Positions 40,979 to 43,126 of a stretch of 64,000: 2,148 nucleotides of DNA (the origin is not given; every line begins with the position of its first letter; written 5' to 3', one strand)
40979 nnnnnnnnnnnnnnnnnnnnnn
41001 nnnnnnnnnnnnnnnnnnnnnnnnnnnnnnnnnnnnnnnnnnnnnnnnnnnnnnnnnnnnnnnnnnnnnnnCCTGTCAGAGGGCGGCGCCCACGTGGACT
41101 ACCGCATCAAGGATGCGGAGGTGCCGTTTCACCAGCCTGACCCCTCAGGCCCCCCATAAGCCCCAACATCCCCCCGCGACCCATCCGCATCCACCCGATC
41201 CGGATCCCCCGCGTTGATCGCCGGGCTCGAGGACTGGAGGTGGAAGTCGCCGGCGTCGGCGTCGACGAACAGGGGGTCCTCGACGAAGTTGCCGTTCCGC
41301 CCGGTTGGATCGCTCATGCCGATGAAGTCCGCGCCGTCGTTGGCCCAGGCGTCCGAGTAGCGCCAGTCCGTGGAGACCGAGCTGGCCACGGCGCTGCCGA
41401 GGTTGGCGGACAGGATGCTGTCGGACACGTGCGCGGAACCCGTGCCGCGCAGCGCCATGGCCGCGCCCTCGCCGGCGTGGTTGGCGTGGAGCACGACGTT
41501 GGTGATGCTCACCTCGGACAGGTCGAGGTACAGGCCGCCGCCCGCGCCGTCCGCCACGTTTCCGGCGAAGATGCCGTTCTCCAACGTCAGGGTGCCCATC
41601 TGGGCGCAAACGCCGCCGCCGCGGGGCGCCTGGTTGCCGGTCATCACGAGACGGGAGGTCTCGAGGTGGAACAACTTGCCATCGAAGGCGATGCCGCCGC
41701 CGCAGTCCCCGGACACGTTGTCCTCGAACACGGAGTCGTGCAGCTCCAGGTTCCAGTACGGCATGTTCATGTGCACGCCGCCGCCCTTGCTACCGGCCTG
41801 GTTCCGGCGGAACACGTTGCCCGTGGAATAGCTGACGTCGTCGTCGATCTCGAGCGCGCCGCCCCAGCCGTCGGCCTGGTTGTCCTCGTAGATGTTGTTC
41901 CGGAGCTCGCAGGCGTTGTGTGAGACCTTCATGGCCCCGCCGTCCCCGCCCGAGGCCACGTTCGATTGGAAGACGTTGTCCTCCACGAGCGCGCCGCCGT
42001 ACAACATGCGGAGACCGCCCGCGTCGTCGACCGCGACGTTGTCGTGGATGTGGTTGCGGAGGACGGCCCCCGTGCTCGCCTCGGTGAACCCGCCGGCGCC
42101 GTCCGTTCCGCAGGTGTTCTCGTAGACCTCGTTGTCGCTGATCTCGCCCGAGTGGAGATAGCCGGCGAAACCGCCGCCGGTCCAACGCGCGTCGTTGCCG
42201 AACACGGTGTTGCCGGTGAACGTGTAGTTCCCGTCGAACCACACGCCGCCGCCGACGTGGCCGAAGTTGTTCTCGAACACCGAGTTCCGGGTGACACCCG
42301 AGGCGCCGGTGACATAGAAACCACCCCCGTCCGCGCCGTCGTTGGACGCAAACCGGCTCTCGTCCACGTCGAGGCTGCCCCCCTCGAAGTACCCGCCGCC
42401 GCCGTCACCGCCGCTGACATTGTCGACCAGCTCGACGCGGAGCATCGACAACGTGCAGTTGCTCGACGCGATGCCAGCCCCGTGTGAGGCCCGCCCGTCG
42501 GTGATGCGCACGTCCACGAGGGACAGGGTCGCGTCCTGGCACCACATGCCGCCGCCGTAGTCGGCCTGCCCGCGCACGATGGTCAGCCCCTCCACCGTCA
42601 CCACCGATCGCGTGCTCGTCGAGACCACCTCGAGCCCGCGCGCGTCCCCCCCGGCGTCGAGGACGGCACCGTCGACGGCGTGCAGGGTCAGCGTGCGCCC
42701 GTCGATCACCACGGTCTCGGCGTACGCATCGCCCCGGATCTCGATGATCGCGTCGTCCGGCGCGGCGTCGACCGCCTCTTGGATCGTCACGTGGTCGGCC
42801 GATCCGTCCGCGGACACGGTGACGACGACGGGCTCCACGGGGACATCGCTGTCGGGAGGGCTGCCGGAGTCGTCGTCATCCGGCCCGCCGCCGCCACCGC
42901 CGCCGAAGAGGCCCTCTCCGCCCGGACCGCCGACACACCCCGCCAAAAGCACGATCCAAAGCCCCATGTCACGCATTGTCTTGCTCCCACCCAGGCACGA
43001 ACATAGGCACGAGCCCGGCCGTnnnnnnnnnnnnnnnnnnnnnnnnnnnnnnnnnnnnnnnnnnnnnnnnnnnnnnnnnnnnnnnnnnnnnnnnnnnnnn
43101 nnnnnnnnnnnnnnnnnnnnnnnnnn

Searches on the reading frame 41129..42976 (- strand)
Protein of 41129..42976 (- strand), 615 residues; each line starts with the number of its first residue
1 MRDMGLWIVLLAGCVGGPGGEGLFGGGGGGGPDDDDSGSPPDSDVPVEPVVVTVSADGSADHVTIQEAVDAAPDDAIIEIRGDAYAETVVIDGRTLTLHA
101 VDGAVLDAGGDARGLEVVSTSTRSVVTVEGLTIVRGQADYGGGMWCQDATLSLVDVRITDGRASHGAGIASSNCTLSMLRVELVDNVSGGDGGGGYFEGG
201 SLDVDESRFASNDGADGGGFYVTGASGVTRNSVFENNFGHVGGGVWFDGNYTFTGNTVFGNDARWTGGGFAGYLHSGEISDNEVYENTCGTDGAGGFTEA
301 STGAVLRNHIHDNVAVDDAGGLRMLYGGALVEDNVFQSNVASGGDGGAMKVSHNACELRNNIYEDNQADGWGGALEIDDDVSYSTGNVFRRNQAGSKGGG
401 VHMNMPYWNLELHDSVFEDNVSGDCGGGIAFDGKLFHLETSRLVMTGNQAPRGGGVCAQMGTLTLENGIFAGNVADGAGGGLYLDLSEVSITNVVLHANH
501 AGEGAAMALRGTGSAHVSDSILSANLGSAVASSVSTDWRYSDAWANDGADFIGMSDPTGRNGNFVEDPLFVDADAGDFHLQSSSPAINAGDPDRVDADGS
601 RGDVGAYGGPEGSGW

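Call 37: search_protein_families(library=pfam, proteins=[window:41129-42976:-], max_evalue=0.01)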
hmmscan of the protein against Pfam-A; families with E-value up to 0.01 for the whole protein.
window:41129-42976:- (615 aa): 3 families
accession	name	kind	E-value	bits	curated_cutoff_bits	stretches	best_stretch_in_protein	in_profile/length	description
PF05048.19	NosD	-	1.2e-05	25.3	23.6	2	278-421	23-150/212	Periplasmic copper-binding protein (NosD)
PF17161.10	DUF5123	-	8.6e-05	24.1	35.1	1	560-592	78-111/113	Domain of unknown function (DUF5123)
PF01095.25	Pectinesterase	-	0.0091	15.2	27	0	52-97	2-51/298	Pectinesterase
